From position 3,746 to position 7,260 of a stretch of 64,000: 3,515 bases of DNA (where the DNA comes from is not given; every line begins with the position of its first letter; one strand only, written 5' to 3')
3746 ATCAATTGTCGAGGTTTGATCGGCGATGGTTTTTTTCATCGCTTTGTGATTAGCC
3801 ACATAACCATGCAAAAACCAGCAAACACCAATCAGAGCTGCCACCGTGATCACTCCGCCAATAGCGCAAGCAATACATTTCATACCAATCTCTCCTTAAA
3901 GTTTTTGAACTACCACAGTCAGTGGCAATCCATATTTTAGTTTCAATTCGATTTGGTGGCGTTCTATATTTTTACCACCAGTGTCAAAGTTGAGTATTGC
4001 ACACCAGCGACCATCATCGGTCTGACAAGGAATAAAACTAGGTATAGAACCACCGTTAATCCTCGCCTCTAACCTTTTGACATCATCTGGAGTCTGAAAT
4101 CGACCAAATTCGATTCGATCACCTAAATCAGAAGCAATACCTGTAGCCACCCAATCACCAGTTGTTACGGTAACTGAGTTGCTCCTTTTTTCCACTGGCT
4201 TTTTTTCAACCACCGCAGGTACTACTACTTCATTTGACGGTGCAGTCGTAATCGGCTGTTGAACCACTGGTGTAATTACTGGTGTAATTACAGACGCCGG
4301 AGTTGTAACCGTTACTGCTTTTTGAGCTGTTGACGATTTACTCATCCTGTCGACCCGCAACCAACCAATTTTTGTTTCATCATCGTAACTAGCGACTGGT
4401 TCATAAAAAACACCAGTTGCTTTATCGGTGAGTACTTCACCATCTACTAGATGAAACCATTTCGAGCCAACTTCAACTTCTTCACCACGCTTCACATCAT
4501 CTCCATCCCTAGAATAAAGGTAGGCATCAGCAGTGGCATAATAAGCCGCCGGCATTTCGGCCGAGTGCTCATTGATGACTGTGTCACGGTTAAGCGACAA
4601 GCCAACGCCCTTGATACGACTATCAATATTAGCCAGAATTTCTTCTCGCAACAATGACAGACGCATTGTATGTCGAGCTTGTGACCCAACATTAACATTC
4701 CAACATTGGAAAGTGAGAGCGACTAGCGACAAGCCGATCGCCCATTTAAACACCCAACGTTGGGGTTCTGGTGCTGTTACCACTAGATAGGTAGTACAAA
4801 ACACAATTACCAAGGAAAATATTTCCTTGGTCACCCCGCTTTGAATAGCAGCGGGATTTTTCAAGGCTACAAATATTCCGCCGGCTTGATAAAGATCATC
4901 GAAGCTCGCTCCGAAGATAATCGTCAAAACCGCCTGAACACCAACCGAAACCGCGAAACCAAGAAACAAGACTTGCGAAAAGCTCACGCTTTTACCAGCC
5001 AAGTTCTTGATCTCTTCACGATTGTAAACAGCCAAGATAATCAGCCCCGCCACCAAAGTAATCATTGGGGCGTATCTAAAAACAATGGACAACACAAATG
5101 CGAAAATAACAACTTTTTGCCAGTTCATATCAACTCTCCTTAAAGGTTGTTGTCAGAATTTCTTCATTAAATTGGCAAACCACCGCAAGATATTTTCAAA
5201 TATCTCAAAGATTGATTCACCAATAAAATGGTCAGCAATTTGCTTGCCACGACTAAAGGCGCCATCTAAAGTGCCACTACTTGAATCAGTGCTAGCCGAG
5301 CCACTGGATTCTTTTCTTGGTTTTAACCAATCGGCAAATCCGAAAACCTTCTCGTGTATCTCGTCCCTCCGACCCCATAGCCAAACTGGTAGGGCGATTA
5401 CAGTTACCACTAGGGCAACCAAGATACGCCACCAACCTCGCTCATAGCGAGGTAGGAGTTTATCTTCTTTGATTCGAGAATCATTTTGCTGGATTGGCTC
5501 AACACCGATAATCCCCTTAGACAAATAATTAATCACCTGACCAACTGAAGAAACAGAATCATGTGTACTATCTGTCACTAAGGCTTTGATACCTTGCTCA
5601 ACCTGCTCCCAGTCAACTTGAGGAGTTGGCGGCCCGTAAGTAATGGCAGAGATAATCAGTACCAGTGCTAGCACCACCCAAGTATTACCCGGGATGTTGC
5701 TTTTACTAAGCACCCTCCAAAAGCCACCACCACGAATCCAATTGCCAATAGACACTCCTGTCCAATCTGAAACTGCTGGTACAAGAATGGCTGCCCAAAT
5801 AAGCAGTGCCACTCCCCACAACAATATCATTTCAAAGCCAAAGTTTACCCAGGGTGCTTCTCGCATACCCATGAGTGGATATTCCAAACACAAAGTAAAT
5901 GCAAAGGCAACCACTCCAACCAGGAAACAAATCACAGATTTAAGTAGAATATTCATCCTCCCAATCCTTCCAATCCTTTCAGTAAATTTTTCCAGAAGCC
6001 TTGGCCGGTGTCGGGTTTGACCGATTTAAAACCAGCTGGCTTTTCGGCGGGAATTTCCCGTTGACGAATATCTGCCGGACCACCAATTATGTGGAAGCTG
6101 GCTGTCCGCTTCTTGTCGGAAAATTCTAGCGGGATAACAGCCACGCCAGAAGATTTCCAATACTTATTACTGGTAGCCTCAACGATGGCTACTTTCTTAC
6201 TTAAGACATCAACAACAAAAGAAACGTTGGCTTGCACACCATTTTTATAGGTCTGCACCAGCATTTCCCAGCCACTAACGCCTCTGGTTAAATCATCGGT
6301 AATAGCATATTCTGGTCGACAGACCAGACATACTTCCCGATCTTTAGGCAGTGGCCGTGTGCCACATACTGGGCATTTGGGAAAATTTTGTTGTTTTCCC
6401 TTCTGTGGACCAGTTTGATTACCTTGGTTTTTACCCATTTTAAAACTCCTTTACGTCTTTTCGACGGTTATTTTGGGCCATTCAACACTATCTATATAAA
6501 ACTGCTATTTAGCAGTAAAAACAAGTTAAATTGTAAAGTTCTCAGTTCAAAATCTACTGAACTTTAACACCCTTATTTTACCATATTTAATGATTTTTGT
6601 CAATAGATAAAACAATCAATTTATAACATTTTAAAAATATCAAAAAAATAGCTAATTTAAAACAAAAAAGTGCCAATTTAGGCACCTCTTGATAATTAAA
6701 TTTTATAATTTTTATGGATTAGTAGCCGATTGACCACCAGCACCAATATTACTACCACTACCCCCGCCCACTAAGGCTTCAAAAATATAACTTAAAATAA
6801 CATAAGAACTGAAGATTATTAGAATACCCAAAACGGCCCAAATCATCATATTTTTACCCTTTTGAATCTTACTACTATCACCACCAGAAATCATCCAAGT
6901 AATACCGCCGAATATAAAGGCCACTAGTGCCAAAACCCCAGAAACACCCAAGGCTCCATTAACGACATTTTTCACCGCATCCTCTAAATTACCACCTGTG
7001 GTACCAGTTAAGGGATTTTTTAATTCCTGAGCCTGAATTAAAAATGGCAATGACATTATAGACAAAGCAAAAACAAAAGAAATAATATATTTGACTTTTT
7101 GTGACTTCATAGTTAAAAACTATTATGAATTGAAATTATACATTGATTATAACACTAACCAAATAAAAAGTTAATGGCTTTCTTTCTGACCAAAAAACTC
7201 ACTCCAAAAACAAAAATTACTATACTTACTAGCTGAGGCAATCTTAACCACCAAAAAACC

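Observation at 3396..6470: Compositionally foreign ~3-kb island with a tightly coupled four-gene operon (Zn-ribbon protein plus three membrane proteins) of unknown function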

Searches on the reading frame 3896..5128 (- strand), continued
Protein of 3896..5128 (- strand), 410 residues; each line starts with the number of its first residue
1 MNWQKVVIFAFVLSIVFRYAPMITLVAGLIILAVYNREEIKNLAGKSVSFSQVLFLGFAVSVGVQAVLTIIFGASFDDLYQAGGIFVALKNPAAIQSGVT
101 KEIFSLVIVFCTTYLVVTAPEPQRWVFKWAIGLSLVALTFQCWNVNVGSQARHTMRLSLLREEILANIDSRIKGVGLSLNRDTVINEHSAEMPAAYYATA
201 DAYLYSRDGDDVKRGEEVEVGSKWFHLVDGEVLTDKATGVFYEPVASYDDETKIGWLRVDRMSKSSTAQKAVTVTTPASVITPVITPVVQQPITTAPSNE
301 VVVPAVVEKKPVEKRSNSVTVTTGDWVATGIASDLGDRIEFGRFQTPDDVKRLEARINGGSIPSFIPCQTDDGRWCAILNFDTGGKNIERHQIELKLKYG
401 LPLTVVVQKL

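Call 94: find_encoding_contigs(protein=P0023, flank=10000, max_places=2)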
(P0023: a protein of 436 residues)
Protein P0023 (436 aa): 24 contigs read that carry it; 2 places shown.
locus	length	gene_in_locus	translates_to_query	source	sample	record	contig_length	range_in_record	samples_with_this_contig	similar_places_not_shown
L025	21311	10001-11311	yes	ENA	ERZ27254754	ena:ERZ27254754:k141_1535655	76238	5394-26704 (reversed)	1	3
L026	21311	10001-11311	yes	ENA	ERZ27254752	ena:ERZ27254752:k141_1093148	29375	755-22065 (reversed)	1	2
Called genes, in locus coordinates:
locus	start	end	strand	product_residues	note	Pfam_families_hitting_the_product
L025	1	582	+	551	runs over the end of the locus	PF00118:Cpn60_TCP1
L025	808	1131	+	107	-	PF09685:MamF_MmsF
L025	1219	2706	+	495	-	PF00224:PK, PF02887:PK_C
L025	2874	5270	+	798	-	PF01326:PPDK_N, PF00391:PEP-utilizers, PF02896:PEP-utilizers_C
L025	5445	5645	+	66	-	-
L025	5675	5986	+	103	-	-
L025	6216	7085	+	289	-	PF01790:LGT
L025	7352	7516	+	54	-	-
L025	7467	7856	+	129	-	PF18895:T4SS_pilin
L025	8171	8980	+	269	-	-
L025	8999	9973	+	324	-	-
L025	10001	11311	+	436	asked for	-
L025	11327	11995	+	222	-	-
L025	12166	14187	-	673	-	PF13424:TPR_12, PF13429:TPR_15 (weak), PF00515:TPR_1, PF07719:TPR_2, PF13181:TPR_8 (weak), PF00515:TPR_1, PF13371:TPR_9, PF14559:TPR_19, +17 more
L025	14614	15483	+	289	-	PF07731:Cu-oxidase_2 (faint), PF13473:Cupredoxin_1, PF00127:Copper-bind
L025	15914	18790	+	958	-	PF03477:ATP-cone, PF00317:Ribonuc_red_lgN, PF02867:Ribonuc_red_lgC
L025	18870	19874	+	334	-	PF00268:Ribonuc_red_sm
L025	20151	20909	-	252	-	PF02535:Zip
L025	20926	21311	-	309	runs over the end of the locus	PF03741:TerC, PF04332:DUF475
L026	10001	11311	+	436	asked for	-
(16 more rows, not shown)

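Call 100: search_dna_similar(query=window:3896-5128:-, collection=phages, mode=protein, max_evalue=0.01, max_rows=10)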
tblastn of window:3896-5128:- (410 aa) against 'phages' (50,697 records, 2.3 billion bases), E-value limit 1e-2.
No match.

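Call 101: search_dna_similar(query=window:3896-5128:-, collection=plasmids, mode=protein, max_evalue=0.01, max_rows=10)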
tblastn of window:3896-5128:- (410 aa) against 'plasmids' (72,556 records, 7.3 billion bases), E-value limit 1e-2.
No match.

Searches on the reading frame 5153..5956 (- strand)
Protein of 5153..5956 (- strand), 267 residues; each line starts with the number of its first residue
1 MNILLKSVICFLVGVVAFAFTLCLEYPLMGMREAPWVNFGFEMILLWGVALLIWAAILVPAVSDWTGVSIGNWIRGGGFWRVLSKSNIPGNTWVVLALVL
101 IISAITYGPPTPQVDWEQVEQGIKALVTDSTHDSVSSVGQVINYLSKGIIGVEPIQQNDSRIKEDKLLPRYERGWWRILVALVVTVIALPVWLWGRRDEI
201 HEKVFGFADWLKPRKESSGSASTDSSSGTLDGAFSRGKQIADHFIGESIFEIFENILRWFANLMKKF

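Call 3: search_protein_families(library=pfam, proteins=[window:5153-5956:-], max_evalue=1)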
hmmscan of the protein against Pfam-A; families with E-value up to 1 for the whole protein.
window:5153-5956:- (267 aa): 3 families
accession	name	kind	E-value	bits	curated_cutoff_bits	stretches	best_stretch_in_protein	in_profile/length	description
PF10725.14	DUF2517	-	0.07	13.4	25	0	2-23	8-29/61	Protein of unknown function (DUF2517)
PF07226.16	DUF1422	-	0.22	12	23.2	0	7-32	66-91/114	Protein of unknown function (DUF1422)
PF16020.10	Deltameth_res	-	0.68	10.2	27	0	11-24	25-38/52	Deltamethrin resistance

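Call 4: search_protein_families(library=padloc, proteins=[window:5153-5956:-], max_evalue=1)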
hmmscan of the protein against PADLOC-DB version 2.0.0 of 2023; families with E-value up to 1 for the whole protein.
window:5153-5956:- (267 aa): 0 families

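Call 5: search_protein_families(library=phrogs, proteins=[window:5153-5956:-], max_evalue=1)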
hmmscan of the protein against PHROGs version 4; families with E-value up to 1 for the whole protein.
window:5153-5956:- (267 aa): 0 families

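Call 51: search_solved_structures(query=A4, max_evalue=1)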
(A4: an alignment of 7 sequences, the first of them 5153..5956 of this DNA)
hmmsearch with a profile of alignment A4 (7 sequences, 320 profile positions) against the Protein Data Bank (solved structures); distinct sequences matched with E-value up to 1: 5.
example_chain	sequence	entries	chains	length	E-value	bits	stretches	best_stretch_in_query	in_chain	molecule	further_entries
9cc6_A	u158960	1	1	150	0.33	13.3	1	228-279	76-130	G3bp1 Binder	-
2qpe_B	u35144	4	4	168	0.73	12.2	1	210-240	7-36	Cytochrome c oxidase subunit 2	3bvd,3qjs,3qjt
1ehk_B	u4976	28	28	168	0.84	12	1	213-240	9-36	BA3-TYPE CYTOCHROME-C OXIDASE | Cytochrome c oxidase polypeptide II | Cytochrome c oxidase subunit 2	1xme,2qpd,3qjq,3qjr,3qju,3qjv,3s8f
3eh3_B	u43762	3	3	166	0.87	11.9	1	211-240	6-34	Cytochrome c oxidase subunit 2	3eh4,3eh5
3s33_B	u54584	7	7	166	0.98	11.8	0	213-240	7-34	Cytochrome c oxidase subunit 2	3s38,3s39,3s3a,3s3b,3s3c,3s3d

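Call 66: search_protein_families(library=ncbifam, proteins=[window:5153-5956:-], max_evalue=0.1)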
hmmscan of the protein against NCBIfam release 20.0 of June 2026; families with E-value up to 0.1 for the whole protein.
window:5153-5956:- (267 aa): 0 families

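Call 106: search_protein_families(library=pfam, alignment_id=A10, max_evalue=0.05)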
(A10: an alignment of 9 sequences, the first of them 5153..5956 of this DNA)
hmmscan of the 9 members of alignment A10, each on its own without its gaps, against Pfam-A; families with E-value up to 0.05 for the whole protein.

A. member 1, window:5153-5956:- (267 aa): 0 families

B. families by the number of members that match (of 9 scanned): 1 family
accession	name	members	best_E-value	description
PF01226.23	Form_Nir_trans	1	0.01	Formate/nitrite transporter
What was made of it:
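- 5153..5956 (-): Gene B, 267 aa. A 4-TM membrane protein with conserved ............, YGPPTP and PRY.RGWW motifs, and a basic then amphipathic C-terminal tail. Its start overlaps the stop of A (ATGA). No family hit in 9 orthologues (call 106).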

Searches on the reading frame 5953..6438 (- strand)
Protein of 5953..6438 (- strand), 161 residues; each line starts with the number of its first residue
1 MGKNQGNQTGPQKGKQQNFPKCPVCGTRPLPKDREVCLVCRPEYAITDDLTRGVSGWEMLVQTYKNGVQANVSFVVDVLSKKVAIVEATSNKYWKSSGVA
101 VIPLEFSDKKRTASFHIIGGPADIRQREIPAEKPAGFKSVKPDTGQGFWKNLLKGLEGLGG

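Call 3: search_protein_families(library=pfam, proteins=[window:5953-6438:-], max_evalue=1)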
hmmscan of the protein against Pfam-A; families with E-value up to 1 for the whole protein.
window:5953-6438:- (161 aa): 3 families
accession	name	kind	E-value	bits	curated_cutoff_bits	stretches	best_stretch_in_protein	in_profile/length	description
PF18912.6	DZR_2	-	0.012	15.9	27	1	20-46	8-34/56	Double zinc ribbon domain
PF14206.11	Cys_rich_CPCC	-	0.13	12.5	24.5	1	21-44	2-28/75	Cysteine-rich CPCC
PF09297.16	Zn_ribbon_NUD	-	0.2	11.8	24.8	1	22-40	6-24/32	NADH pyrophosphatase zinc ribbon domain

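Call 4: search_protein_families(library=padloc, proteins=[window:5953-6438:-], max_evalue=1)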
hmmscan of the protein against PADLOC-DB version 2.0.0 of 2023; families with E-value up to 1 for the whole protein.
window:5953-6438:- (161 aa): 3 families
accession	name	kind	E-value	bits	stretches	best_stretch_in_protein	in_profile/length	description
PDLC01314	Cas10c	-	0.014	11.9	1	17-44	337-364/785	CAS-III-C; effector_LS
PDLC01293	Cas10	-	0.017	12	1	16-53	339-378/577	CAS-III; effector_LS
PDLC00918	Cas10c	-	0.056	9.1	1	8-41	374-411/953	Cas10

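Call 5: search_protein_families(library=phrogs, proteins=[window:5953-6438:-], max_evalue=1)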
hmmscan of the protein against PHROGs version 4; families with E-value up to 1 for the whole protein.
window:5953-6438:- (161 aa): 1 family
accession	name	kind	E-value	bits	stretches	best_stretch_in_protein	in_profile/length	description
phrog_6332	-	unknown function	0.043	14.8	1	20-41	8-27/60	-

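Call 23: find_homologous_proteins(query=window:5953-6438:-)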
Query window:5953-6438:- (161 aa): 4 proteins with E <= 0.001 among 24 candidates.
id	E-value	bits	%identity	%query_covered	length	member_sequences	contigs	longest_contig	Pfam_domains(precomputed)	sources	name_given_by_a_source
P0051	3.4e-105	367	100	100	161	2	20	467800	-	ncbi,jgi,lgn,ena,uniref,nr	ncbi:hypothetical protein GW933_04540 [Candidatus Falkowbacteria bacterium]|uniref:Uncharacterized p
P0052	6.8e-64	233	69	89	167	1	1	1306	-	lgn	-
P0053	9.5e-59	216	63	89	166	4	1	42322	-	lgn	-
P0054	3.0e-49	185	59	87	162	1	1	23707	-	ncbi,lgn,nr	ncbi:MAG: hypothetical protein Q7K65_01640 [Candidatus Buchananbacteria bacterium]|nr:hypothetical p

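Call 50: search_solved_structures(query=A3, max_evalue=1)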
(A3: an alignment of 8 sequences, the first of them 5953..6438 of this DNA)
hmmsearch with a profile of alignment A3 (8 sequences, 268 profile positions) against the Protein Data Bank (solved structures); distinct sequences matched with E-value up to 1: 0.

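Call 66: search_protein_families(library=ncbifam, proteins=[window:5953-6438:-], max_evalue=0.1)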
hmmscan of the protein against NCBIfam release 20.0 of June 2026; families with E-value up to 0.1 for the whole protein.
window:5953-6438:- (161 aa): 3 families
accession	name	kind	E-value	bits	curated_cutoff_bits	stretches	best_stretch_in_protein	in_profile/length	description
TIGR03882.1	cyclo_dehyd_2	equivalog_domain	0.006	16.8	36.9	1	20-65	110-154/164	TOMM precursor leader peptide-binding protein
TIGR02578.2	cas_TM1811_Csm1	equivalog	0.008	14.9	170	1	9-78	371-443/753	type III-A CRISPR-associated protein Cas10/Csm1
TIGR02969.1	mam_aldehyde_ox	subfamily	0.093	10.1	1912.3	0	79-107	979-1007/1330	aldehyde oxidase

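Call 78: predict_structure(alignment_id=A7)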
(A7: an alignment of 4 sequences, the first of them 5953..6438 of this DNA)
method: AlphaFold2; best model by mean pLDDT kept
length: 161 residues; sequences in the alignment: 4
mean_pLDDT: 52.8   pTM: 0.37
mean pLDDT of the five models: 52.8, 48.7, 45.3, 41.4, 39.6
residues with pLDDT >= 90: 0; 70-90: 11; 50-70: 88; < 50: 62
segments of 3 or more residues with pLDDT < 50: 1-16, 69-72, 90-113, 124-133, 135-137, 159-161
pLDDT, mean of each block of 10 residues (from residue 1): 37 50 73 67 57 59 54 57 57 34 39 53 49 50 58 53 35
secondary structure, 60 per line:
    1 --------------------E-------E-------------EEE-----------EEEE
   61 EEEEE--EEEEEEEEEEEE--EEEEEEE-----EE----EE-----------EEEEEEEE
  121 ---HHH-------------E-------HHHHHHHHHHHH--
elements in order: E43-45 E57-65 E68-79 E82-88 E113-120 H148-159
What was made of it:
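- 5953..6438 (-): Gene A, 161 aa. Disordered Gly/Gln/Asn-rich N-terminus, a Cys4 Zn-ribbon (C22, C25, C37, C40), a β-rich domain and a C-terminal amphipathic helix. No TM segment, so probably cytoplasmic. The AF2 model is poor, pLDDT 52.8 (call 78).
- The A model is unreliable (call 78).
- Tried and rejected: The four-sequence alignment gave an unusable model with pLDDT 52.8, so no fold search was spent on it (call 78).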

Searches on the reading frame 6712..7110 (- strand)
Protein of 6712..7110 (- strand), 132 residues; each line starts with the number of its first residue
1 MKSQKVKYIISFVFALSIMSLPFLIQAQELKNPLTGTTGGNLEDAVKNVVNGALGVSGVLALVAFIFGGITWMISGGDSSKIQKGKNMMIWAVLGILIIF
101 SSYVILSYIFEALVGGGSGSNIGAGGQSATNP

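Call 3: search_protein_families(library=pfam, proteins=[window:6712-7110:-], max_evalue=1)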
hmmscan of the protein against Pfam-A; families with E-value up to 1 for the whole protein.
window:6712-7110:- (132 aa): 8 families
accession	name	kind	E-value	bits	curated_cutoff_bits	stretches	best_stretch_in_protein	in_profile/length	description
PF18895.5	T4SS_pilin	-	2.8e-10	40.6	26.6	1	41-109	4-71/71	Type IV secretion system pilin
PF04956.18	TrbC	-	1.1e-08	35.6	27.9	1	2-109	7-98/98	TrbC/VIRB2 pilin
PF01757.29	Acyl_transf_3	-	0.01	15.4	31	1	6-107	151-233/326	Acyltransferase domain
PF11368.13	DUF3169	-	0.028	14.4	31.6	1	11-105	59-156/250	Protein of unknown function (DUF3169)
PF11190.13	DUF2976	-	0.032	14.5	28.2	1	30-110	4-79/87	Protein of unknown function (DUF2976)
PF13126.11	DUF3975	-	0.16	12.9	25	1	83-114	4-36/80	Protein of unknown function (DUF3975)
PF04746.17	DUF575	-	0.22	12.2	25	1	49-86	12-49/101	Protein of unknown function (DUF575)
PF10066.14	DUF2304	-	0.37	11.5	25.5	1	61-122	5-66/106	Uncharacterized conserved protein (DUF2304)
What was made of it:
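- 6712..7110 (-): VirB2/TrbC-type (T4SS_pilin) gene with its own terminator at 6690-6665. It is the invariable upstream neighbour of the operon. PF18895 E 2.8e-10 and PF04956 E 1.1e-8 (call 3).
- On Type IV secretion system (VirB/D4 or monoderm MPF-FATA): The neighbour at 6712-7110 matches PF18895 at E 2.8e-10 and PF04956 at E 1.1e-8 (call 3).
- Checked: The neighbour at 6712-7110 is a T4SS_pilin/TrbC protein (call 3).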

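Call 66: search_protein_families(library=ncbifam, proteins=[window:6712-7110:-], max_evalue=0.1)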
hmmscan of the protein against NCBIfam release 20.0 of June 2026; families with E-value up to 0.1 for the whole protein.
window:6712-7110:- (132 aa): 3 families
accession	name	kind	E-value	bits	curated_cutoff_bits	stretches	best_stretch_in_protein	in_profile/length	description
NF045849.1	ICE_MMCAP2_0565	equivalog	6.3e-06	25.8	40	1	44-110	7-77/80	Mbov_0395 family pilin-like conjugal transfer protein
NF041560.1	T6SS_Burk_ExIF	subfamily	0.004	16.9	90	1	44-107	123-184/234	putative type VI secretion system effector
NF047765.1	LIC_13387_fam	subfamily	0.0095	15.6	33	1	47-100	51-104/131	LIC_13387 family protein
